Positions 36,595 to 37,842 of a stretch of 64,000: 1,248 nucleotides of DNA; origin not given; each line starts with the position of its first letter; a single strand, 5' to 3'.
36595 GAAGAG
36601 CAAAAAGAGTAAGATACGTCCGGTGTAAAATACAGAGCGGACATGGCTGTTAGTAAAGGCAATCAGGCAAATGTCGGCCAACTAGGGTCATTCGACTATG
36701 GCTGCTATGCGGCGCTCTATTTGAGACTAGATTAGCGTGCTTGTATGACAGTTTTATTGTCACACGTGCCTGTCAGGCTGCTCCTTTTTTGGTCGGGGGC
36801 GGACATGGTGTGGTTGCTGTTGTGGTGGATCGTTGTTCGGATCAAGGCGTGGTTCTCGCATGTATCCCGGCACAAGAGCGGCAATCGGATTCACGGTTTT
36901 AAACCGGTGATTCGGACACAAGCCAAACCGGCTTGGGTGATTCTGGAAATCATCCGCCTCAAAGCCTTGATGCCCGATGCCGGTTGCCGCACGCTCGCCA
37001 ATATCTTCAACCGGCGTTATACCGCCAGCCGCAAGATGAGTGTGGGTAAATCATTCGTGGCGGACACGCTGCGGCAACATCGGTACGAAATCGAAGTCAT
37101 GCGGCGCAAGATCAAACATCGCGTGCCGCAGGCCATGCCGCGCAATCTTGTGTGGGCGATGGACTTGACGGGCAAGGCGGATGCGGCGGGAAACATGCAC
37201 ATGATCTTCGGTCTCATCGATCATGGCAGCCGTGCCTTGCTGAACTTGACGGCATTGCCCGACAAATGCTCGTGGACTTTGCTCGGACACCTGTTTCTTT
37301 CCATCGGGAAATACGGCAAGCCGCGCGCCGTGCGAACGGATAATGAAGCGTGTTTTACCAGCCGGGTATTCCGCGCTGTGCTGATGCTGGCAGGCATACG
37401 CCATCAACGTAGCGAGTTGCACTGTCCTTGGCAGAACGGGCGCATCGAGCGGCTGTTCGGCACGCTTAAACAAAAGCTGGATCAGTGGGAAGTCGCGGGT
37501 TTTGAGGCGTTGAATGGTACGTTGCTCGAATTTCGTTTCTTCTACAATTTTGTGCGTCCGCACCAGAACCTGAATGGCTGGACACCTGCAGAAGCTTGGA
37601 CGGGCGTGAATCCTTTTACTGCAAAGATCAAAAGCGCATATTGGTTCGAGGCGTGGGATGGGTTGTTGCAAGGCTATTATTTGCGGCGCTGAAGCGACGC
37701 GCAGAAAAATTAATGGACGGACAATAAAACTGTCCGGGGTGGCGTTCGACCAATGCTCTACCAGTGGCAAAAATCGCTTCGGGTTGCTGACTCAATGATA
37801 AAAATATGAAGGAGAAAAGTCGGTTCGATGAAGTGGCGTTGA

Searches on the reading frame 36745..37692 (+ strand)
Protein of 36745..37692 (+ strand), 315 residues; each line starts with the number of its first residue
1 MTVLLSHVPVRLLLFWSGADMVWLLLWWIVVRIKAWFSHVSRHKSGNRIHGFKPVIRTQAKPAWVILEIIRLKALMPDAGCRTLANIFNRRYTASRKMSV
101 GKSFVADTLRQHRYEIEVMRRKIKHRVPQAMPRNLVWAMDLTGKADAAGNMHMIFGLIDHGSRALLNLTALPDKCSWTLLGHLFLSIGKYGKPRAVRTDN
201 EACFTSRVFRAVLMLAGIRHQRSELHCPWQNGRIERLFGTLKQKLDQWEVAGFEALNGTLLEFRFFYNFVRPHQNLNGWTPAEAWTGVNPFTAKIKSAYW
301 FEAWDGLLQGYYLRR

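Call 8: search_protein_families(library=pfam, proteins=[window:36745-37692:+], max_evalue=0.01)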
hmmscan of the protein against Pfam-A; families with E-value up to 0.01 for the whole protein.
window:36745-37692:+ (315 aa): 4 families
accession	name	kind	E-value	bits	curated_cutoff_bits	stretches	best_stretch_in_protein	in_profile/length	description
PF13683.12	rve_3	-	2.8e-11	43.4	26.5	1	217-281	2-67/67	Integrase core domain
PF00665.32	rve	-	9.3e-08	32.7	32.6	1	134-224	5-98/102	Integrase core domain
PF24764.1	rva_4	-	2.1e-06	28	26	1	134-245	8-116/194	Integrase core domain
PF13610.12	DDE_Tnp_IS240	-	0.0022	18.6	27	1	187-247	52-112/139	DDE domain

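Call 9: search_protein_families(library=padloc, proteins=[window:36745-37692:+], max_evalue=0.01)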
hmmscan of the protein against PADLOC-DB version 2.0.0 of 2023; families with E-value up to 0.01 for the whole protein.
window:36745-37692:+ (315 aa): 0 families
